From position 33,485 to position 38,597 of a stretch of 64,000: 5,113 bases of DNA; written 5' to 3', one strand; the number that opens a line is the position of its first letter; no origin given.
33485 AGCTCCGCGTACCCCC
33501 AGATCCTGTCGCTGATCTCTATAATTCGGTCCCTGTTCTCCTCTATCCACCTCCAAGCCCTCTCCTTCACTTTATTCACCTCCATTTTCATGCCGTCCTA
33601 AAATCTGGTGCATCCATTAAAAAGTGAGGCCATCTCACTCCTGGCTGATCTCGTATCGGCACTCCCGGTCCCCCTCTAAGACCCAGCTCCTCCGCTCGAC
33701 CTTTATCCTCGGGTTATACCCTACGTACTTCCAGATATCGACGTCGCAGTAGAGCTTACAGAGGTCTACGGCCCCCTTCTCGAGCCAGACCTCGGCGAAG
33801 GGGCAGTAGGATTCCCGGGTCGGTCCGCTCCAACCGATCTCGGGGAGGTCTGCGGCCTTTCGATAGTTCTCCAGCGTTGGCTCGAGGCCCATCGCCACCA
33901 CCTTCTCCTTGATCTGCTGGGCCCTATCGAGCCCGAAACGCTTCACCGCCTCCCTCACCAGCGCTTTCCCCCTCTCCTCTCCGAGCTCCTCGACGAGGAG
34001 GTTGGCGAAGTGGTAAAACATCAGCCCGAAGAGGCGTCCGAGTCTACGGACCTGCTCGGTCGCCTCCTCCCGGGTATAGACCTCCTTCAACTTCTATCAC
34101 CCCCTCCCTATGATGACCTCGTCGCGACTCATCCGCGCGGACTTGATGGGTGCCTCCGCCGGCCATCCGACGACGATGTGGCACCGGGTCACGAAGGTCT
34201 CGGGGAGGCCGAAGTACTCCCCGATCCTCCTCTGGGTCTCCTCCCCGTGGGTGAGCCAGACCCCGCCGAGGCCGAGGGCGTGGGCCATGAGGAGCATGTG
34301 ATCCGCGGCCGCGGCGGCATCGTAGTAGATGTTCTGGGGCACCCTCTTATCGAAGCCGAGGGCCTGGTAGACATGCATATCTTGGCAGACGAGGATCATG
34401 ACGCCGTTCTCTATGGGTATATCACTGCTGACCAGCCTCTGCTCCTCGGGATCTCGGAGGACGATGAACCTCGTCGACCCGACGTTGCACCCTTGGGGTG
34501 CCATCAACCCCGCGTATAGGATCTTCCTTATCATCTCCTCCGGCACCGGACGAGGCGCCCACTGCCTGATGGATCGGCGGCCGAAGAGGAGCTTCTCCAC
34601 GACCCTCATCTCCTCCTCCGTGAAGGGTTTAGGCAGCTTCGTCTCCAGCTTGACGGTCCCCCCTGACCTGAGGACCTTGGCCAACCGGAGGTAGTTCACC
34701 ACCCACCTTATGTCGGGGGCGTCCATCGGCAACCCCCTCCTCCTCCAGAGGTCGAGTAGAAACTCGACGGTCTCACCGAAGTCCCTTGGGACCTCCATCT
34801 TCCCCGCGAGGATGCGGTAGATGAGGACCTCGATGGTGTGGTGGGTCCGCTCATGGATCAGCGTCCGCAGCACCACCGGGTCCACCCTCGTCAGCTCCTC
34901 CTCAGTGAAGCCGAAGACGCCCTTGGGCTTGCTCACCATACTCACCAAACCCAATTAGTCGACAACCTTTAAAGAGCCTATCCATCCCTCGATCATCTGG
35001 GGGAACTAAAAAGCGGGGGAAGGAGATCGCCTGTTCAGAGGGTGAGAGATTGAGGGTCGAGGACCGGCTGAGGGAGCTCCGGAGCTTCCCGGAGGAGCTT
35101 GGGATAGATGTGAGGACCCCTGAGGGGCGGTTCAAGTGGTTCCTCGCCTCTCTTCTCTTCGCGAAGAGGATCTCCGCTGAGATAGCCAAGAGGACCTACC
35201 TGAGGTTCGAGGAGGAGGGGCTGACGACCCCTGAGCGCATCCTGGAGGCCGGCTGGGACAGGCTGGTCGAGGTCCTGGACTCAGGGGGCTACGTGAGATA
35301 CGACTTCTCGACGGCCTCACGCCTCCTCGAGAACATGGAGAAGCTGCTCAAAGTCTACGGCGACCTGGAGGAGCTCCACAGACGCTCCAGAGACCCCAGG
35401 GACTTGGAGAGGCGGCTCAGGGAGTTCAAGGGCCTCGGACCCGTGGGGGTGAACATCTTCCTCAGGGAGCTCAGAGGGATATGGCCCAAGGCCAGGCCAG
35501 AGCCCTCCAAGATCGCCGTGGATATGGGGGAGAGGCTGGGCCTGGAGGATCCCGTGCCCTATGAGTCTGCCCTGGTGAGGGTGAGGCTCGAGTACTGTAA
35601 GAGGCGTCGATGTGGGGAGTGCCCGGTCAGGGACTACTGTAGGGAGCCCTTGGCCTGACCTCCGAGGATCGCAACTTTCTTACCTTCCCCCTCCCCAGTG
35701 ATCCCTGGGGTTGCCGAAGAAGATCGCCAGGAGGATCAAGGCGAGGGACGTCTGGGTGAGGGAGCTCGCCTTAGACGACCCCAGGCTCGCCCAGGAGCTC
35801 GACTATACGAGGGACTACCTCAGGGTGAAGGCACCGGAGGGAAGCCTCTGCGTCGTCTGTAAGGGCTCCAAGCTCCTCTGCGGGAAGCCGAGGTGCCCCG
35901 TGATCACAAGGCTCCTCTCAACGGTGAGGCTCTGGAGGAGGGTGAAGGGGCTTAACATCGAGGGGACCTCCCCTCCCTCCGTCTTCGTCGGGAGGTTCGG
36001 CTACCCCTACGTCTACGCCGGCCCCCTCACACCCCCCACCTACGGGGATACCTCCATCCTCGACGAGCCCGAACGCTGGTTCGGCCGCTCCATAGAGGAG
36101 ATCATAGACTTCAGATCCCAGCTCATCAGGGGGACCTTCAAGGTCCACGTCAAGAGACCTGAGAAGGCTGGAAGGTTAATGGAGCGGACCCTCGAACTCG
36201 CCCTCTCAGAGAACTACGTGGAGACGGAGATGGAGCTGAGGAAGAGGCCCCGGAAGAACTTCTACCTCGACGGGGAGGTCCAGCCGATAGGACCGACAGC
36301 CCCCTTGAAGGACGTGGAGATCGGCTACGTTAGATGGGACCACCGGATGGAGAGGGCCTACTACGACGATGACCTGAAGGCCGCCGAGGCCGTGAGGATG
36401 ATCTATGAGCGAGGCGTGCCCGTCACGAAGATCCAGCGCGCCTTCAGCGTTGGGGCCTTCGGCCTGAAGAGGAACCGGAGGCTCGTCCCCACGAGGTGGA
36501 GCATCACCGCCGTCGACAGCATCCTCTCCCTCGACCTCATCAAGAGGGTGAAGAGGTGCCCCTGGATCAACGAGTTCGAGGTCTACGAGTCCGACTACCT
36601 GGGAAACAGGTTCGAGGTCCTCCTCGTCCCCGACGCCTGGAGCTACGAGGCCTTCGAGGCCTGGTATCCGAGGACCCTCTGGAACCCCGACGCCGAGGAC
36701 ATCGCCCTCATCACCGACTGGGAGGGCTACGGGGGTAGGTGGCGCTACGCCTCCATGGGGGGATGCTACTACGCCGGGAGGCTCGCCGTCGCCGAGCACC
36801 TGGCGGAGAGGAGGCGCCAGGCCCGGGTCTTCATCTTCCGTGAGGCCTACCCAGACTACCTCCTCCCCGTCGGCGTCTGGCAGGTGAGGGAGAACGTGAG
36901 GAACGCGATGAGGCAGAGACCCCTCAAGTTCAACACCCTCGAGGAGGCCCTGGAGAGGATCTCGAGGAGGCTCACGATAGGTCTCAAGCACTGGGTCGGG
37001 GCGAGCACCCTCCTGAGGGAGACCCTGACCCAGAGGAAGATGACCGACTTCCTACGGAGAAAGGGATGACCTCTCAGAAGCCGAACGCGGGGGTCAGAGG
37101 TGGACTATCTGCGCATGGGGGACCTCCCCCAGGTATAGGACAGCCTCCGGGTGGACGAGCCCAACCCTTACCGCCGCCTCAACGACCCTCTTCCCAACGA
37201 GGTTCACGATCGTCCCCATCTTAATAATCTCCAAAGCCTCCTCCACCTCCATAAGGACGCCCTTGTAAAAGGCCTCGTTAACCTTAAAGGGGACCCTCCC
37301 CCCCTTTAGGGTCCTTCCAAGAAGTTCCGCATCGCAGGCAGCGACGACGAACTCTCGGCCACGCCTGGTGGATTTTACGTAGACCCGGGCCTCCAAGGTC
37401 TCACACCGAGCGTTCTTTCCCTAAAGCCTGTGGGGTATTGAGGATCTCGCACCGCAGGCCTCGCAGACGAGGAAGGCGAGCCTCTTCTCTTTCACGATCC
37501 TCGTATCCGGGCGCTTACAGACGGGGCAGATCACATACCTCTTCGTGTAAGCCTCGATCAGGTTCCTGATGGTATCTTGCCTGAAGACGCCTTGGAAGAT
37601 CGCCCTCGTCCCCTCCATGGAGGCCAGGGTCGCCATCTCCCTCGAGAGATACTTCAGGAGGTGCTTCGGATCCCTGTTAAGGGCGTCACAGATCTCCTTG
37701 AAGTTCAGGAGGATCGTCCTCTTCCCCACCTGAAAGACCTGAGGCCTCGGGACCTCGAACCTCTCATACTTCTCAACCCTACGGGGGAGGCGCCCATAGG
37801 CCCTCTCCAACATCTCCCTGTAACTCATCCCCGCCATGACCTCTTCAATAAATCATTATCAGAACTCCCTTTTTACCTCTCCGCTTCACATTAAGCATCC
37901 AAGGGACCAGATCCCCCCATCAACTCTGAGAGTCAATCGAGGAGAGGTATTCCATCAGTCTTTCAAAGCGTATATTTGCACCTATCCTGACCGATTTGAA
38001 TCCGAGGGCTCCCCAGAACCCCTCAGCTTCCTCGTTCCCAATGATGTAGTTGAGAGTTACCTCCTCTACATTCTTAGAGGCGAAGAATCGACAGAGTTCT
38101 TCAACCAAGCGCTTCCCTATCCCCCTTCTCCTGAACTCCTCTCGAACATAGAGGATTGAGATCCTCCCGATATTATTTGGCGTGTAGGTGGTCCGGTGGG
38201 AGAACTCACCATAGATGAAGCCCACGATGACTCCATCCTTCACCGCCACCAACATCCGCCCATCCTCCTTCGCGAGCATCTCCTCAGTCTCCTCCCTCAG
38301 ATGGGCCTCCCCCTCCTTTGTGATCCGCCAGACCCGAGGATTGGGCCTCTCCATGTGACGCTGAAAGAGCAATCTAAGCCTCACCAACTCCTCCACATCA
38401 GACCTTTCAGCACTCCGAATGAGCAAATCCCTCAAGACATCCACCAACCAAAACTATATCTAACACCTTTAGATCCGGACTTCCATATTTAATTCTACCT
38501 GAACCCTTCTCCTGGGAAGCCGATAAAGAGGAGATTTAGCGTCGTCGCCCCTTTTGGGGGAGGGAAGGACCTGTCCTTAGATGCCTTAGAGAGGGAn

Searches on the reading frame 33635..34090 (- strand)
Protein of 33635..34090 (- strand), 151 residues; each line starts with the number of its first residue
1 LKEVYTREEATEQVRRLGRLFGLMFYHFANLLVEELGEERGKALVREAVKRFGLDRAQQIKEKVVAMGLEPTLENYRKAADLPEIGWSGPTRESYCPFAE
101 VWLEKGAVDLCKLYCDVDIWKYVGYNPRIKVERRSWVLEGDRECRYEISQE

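Call 65: search_protein_families(library=pfam, proteins=[window:33635-34090:-], max_evalue=0.00001)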
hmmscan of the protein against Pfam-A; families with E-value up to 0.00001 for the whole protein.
window:33635-34090:- (151 aa): 1 family
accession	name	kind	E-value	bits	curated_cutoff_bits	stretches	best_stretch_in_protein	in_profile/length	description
PF14196.11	ATC_hydrolase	-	1.6e-17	65.1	28.1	1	20-146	4-143/145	L-2-amino-thiazoline-4-carboxylic acid hydrolase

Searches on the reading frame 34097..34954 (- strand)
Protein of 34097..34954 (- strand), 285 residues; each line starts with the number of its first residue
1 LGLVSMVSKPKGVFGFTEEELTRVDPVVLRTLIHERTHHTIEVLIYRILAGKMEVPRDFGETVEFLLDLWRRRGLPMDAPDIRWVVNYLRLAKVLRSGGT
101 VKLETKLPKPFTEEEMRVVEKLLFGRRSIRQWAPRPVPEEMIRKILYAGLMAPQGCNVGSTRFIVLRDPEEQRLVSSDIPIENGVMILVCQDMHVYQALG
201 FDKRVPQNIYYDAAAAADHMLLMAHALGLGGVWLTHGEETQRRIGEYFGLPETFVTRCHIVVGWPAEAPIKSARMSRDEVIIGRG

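Call 65: search_protein_families(library=pfam, proteins=[window:34097-34954:-], max_evalue=0.00001)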
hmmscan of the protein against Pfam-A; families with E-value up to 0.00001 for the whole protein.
window:34097-34954:- (285 aa): 1 family
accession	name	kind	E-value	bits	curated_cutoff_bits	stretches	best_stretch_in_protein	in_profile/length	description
PF00881.29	Nitroreductase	-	7.6e-21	75.4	23.5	2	125-172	3-50/167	Nitroreductase family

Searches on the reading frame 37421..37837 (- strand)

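Call 70: search_protein_families(library=pfam, proteins=[window:37421-37837:-], max_evalue=0.00001)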
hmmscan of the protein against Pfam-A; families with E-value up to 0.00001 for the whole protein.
window:37421-37837:- (138 aa): 1 family
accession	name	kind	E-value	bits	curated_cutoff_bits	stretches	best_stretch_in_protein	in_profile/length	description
PF01873.23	eIF-5_eIF-2B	-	2.7e-38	130.9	27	1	22-131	6-117/117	Domain found in IF2B/IF5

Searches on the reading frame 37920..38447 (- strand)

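Call 70: search_protein_families(library=pfam, proteins=[window:37920-38447:-], max_evalue=0.00001)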
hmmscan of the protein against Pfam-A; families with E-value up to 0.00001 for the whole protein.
window:37920-38447:- (175 aa): 5 families
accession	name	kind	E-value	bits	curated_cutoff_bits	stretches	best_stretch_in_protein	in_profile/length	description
PF00583.31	Acetyltransf_1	-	4.9e-16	59.5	20.7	1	47-150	14-116/116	Acetyltransferase (GNAT) family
PF13673.13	Acetyltransf_10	-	4.5e-13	49.7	23.6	1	49-153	17-110/128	Acetyltransferase (GNAT) domain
PF13508.13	Acetyltransf_7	-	6.6e-13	49.3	27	1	62-151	2-83/84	Acetyltransferase (GNAT) domain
PF08445.16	FR47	-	1.8e-09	37.9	22.1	1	91-152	19-79/86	FR47-like protein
PF13420.13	Acetyltransf_4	-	2.8e-06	27.9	24.3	1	10-160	1-144/155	Acetyltransferase (GNAT) domain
